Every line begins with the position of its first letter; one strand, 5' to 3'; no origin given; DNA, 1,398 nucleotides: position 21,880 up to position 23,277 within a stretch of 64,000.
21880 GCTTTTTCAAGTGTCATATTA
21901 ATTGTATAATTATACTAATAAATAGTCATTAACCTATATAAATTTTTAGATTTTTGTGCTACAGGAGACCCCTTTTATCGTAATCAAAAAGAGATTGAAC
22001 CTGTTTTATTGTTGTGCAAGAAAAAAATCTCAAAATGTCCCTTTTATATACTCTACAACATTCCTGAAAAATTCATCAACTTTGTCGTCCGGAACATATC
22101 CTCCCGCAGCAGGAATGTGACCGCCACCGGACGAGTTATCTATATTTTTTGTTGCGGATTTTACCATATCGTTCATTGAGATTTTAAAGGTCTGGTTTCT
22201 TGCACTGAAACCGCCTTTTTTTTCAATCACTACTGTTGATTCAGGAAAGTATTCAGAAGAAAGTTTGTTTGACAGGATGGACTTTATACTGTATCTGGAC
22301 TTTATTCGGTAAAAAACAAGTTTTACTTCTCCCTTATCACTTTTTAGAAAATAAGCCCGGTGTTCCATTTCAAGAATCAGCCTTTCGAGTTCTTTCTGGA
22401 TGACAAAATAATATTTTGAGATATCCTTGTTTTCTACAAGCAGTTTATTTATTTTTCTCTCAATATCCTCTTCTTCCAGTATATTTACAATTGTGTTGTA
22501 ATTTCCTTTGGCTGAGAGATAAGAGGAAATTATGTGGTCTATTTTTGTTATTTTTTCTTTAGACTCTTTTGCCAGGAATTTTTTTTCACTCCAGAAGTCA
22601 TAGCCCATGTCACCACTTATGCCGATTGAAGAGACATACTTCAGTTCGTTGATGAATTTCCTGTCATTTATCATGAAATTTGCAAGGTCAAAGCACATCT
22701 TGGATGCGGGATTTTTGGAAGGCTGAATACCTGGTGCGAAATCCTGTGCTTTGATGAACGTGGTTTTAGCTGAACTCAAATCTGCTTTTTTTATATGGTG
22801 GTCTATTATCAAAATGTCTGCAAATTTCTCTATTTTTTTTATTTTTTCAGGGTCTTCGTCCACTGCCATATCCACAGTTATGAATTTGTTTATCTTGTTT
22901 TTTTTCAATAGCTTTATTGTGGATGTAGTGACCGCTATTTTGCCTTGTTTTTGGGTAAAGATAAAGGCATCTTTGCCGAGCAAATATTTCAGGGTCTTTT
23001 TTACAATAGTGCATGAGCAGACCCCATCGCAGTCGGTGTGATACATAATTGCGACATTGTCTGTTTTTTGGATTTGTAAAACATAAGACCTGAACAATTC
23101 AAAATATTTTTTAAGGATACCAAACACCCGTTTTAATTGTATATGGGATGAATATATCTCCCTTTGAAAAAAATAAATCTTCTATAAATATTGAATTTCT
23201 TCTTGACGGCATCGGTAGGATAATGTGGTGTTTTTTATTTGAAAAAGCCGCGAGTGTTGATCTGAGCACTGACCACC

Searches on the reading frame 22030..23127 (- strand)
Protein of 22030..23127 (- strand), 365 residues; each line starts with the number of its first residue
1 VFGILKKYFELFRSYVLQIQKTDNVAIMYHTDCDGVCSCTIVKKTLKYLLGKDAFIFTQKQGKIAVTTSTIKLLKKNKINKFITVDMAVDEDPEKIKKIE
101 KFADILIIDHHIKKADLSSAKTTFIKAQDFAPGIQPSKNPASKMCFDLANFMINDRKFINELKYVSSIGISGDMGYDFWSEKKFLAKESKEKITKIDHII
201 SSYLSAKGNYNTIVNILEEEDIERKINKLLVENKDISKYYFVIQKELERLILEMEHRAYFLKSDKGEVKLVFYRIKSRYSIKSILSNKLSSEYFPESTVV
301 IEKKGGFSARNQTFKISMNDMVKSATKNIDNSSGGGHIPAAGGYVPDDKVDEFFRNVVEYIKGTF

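Call 51: search_protein_families(library=pfam, proteins=[window:22030-23127:-], max_evalue=0.001)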
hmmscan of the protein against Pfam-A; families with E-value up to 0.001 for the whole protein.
window:22030-23127:- (365 aa): 2 families
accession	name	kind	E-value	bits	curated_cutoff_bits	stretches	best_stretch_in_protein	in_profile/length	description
PF01368.27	DHH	-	2.1e-11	44.6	28.1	1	24-150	1-103/125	DHH family, N-terminal domain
PF02272.25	DHHA1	-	1.3e-07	32.4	25.9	1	298-362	34-101/102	DHHA1 domain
